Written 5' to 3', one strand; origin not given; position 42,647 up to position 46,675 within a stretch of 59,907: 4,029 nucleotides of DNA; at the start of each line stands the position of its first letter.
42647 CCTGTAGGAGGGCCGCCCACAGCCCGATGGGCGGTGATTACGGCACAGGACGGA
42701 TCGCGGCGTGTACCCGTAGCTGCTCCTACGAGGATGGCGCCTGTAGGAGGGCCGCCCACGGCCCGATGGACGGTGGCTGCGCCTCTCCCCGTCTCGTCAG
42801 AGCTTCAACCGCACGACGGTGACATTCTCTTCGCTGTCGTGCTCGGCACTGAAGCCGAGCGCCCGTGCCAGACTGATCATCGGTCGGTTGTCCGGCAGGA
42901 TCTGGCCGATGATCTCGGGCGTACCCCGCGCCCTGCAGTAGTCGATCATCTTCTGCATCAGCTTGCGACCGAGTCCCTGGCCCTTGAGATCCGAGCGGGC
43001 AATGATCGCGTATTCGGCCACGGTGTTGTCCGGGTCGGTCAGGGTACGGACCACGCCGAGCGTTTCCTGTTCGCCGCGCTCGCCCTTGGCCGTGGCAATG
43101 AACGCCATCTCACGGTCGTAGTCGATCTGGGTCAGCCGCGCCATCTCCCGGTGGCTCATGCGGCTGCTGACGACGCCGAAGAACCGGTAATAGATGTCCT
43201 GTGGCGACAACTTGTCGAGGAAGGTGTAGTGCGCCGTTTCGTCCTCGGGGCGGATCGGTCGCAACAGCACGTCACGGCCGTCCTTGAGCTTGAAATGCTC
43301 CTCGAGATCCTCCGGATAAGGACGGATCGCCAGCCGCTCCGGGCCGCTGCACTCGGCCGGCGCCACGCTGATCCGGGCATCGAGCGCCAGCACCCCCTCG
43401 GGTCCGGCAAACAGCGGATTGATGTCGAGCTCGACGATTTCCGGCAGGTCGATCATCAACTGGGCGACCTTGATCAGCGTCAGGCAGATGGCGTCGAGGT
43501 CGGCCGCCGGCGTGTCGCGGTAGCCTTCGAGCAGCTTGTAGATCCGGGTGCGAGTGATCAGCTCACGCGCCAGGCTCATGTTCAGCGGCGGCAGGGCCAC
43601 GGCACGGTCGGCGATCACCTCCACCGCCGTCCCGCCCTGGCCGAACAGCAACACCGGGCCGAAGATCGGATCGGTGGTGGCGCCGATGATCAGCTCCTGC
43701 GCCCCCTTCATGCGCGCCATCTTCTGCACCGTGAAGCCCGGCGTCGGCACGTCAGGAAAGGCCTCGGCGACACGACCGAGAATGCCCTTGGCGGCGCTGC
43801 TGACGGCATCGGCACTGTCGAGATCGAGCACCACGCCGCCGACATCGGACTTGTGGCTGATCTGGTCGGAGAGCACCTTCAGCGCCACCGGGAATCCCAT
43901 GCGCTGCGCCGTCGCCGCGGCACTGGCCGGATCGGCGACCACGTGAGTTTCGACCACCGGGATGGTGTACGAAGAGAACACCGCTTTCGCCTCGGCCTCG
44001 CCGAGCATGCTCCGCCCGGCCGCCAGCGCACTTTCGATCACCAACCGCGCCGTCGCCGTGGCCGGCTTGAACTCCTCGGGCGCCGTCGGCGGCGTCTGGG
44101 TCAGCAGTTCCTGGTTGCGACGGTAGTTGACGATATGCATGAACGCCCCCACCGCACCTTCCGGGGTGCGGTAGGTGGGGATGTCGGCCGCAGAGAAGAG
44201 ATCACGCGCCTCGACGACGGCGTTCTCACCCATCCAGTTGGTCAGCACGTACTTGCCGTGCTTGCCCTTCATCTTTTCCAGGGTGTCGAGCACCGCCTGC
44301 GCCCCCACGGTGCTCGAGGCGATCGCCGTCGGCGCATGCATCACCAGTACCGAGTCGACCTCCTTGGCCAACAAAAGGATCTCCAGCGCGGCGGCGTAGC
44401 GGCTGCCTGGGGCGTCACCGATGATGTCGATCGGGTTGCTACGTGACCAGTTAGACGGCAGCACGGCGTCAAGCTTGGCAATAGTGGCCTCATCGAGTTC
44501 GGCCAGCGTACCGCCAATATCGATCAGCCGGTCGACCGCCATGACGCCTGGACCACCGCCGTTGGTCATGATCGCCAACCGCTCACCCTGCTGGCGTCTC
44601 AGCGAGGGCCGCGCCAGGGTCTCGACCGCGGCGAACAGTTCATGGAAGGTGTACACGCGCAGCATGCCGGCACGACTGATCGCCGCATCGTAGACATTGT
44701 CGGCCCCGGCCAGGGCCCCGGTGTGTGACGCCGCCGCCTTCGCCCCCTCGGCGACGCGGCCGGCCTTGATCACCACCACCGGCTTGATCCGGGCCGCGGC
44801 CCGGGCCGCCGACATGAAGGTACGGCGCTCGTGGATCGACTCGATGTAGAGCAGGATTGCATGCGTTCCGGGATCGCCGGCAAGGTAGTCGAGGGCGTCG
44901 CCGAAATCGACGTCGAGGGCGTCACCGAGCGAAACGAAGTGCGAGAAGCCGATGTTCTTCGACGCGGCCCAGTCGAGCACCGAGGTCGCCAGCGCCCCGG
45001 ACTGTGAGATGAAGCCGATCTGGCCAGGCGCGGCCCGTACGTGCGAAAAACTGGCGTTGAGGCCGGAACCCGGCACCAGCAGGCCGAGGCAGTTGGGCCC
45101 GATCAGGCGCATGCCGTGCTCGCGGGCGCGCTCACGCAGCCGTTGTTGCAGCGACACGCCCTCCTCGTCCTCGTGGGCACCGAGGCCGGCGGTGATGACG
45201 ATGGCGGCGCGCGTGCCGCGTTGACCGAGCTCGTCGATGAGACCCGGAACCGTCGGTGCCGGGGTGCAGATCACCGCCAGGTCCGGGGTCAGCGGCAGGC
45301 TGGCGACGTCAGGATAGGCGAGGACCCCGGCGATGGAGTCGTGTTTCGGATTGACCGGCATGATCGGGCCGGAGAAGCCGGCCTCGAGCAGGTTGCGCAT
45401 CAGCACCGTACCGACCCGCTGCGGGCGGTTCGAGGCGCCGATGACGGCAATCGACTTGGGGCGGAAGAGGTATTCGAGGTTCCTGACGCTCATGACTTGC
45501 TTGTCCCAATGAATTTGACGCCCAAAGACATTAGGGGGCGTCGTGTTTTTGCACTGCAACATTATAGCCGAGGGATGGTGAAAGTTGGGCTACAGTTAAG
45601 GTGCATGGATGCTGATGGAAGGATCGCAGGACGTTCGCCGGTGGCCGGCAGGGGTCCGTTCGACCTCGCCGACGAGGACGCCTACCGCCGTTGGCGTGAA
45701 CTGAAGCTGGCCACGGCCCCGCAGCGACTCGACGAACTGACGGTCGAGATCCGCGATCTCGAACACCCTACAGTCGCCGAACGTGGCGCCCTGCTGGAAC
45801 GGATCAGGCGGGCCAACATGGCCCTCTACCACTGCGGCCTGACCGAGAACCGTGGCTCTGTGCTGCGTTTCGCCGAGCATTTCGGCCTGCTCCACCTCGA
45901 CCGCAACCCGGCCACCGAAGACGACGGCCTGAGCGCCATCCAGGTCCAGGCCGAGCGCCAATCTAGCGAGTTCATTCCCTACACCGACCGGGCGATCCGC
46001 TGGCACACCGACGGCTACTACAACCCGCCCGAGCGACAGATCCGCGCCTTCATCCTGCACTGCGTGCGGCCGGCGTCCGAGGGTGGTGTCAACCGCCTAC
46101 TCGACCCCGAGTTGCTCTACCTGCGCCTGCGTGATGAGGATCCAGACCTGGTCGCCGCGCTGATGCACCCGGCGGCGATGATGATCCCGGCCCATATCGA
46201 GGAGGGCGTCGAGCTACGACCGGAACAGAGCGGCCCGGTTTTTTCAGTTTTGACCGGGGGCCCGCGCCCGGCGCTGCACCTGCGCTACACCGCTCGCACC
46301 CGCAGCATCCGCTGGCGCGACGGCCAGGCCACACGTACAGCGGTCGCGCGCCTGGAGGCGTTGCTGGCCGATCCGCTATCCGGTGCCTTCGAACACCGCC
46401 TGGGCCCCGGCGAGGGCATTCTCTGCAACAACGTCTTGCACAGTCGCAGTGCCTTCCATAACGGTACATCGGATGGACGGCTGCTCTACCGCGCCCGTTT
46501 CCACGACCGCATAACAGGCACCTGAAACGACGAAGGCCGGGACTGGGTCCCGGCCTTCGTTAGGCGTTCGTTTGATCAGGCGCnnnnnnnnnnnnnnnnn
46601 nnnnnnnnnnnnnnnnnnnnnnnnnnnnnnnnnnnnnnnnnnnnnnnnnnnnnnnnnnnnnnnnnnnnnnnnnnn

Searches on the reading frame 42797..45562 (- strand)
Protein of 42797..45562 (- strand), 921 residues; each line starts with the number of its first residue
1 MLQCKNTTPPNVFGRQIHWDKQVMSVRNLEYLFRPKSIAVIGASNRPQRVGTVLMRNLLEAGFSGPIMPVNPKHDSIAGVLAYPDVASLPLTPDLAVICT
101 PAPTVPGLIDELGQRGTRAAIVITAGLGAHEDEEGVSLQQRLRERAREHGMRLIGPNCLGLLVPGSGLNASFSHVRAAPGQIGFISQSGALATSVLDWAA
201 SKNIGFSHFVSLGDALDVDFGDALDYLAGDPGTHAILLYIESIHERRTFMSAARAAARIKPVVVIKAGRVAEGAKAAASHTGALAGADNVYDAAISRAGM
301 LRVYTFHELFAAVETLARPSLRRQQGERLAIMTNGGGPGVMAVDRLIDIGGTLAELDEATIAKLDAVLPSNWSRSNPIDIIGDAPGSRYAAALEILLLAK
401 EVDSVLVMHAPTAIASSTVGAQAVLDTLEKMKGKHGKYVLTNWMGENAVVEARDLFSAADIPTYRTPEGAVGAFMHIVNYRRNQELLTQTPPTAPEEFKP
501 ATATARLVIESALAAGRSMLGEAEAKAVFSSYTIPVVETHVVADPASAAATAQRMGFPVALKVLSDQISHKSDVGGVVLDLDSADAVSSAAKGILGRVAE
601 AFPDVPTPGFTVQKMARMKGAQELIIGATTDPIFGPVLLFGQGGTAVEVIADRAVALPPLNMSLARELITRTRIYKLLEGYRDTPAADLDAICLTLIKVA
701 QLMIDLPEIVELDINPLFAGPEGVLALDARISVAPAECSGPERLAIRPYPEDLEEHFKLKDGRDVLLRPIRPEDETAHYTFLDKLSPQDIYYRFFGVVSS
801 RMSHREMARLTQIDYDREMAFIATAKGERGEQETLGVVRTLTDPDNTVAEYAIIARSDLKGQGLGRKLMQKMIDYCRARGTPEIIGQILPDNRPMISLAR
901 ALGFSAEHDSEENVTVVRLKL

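Call 17: search_protein_families(library=pfam, proteins=[window:42797-45562:-], max_evalue=0.001)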
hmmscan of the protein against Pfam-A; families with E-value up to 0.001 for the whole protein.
window:42797-45562:- (921 aa): 8 families
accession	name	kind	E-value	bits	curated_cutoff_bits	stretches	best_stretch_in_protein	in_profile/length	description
PF13549.11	ATP-grasp_5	-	1.3e-89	299.8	27.6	1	512-733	2-221/221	ATP-grasp domain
PF13607.11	Succ_CoA_lig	-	4.2e-58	195.4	27.4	1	179-316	1-138/138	Succinyl-CoA ligase like flavodoxin domain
PF13380.12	CoA_binding_2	-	3.1e-28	99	22.8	1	36-162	1-114/116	CoA binding domain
PF00583.31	Acetyltransf_1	-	1.4e-11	45.1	20.7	1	809-904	22-116/116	Acetyltransferase (GNAT) family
PF02629.25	CoA_binding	-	4.5e-11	43.8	22.3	1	34-126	2-97/97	CoA binding domain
PF13302.13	Acetyltransf_3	-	8.2e-11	43.2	25.4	1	765-904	2-137/138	Acetyltransferase (GNAT) domain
PF19045.5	Ligase_CoA_2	-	2.2e-07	31.5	23.7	1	330-465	2-138/162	Ligase-CoA domain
PF13508.13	Acetyltransf_7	-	0.00083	20.1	27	0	832-904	12-82/84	Acetyltransferase (GNAT) domain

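Call 79: search_protein_families(library=ncbifam, proteins=[window:42797-45562:-], max_evalue=0.00001)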
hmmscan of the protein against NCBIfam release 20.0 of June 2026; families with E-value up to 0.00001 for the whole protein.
window:42797-45562:- (921 aa): 11 families
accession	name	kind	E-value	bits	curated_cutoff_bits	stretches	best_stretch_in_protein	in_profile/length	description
TIGR02717.1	AcCoA-syn-alpha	equivalog_domain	9.5e-146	486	567.15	1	29-480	1-446/447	acetate--CoA ligase alpha subunit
NF045493.1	HydDutCoALig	equivalog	9.4e-144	480.6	1300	1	31-732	5-697/698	4-hydroxybutyrate--CoA ligase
NF045494.1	AcCoALig_Archglob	equivalog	5.9e-132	441.3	1200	2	24-482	213-664/665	acetate--CoA ligase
NF045492.1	HydPropCoALig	equivalog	1.9e-111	373.6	1300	2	25-466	244-682/700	3-hydroxypropionate--CoA ligase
NF004230.0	PRK05678.1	equivalog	1.2e-14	54.2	336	1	94-286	67-253/291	succinate--CoA ligase subunit alpha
TIGR01019.1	sucCoAalpha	subfamily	1.5e-13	50.8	353.2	1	96-286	67-251/286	succinate--CoA ligase subunit alpha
NF058543.1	ActPatMycb56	equivalog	2.7e-13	49.4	460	1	758-915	132-285/317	acetyltransferase Pat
NF001913.0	PRK00696.1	equivalog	1.2e-10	41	370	1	522-733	5-218/388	ADP-forming succinate--CoA ligase subunit beta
NF040503.1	resist_ArsN1a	equivalog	8.4e-08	32.1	170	1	847-905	76-134/159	arsinothricin resistance N-acetyltransferase ArsN1 family A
TIGR01016.1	sucCoAbeta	subfamily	9.4e-07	28.1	375.55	0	520-733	3-218/386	succinate-CoA ligase subunit beta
NF049894.1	CG3035_N_ac_Glu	equivalog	6.3e-06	25.6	280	0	741-910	136-295/300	N-acetylglutamate synthase, CG3035 family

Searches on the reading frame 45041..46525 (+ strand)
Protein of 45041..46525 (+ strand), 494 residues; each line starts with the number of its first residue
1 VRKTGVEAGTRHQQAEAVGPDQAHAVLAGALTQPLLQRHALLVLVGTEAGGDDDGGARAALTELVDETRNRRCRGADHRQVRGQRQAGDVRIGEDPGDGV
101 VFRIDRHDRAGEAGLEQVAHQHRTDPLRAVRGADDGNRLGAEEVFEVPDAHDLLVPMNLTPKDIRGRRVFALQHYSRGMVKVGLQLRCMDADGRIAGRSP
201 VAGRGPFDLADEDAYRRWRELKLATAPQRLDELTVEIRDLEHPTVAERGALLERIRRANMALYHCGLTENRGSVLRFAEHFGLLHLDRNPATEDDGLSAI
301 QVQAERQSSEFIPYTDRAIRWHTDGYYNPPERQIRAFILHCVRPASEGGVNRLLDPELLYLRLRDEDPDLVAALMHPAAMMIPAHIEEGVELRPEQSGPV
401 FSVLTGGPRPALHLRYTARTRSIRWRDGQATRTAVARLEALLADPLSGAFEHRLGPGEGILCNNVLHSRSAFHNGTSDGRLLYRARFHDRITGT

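Call 17: search_protein_families(library=pfam, proteins=[window:45041-46525:+], max_evalue=0.001)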
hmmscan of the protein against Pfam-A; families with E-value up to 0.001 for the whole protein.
window:45041-46525:+ (494 aa): 1 family
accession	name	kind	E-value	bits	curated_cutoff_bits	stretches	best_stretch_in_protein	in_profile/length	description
PF02668.22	TauD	-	7.2e-19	69.2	27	1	270-485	48-266/267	Taurine catabolism dioxygenase TauD, TfdA family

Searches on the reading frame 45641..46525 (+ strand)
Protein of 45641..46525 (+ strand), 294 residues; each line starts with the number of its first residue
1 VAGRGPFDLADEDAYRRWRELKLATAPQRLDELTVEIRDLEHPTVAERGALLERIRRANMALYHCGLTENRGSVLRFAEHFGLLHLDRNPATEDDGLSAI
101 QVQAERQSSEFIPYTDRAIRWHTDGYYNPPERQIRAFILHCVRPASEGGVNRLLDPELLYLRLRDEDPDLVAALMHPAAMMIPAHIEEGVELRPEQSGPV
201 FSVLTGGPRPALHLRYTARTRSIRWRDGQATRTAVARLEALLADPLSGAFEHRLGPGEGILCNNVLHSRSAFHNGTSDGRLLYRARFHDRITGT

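Call 79: search_protein_families(library=ncbifam, proteins=[window:45641-46525:+], max_evalue=0.00001)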
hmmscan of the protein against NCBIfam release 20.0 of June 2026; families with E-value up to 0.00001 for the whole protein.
window:45641-46525:+ (294 aa): 3 families
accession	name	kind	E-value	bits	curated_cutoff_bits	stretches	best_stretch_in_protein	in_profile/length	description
NF049936.1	TriMthamethphnDioxTmpA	equivalog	3e-12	46.1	400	1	46-275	121-339/366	2-trimethylaminoethylphosphonate dioxygenase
TIGR02410.1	carnitine_TMLD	equivalog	8e-07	28.9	268.3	1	113-273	173-338/362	trimethyllysine dioxygenase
TIGR02409.1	carnitine_bodg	equivalog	4.5e-06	25.9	414.75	0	53-282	130-347/366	gamma-butyrobetaine dioxygenase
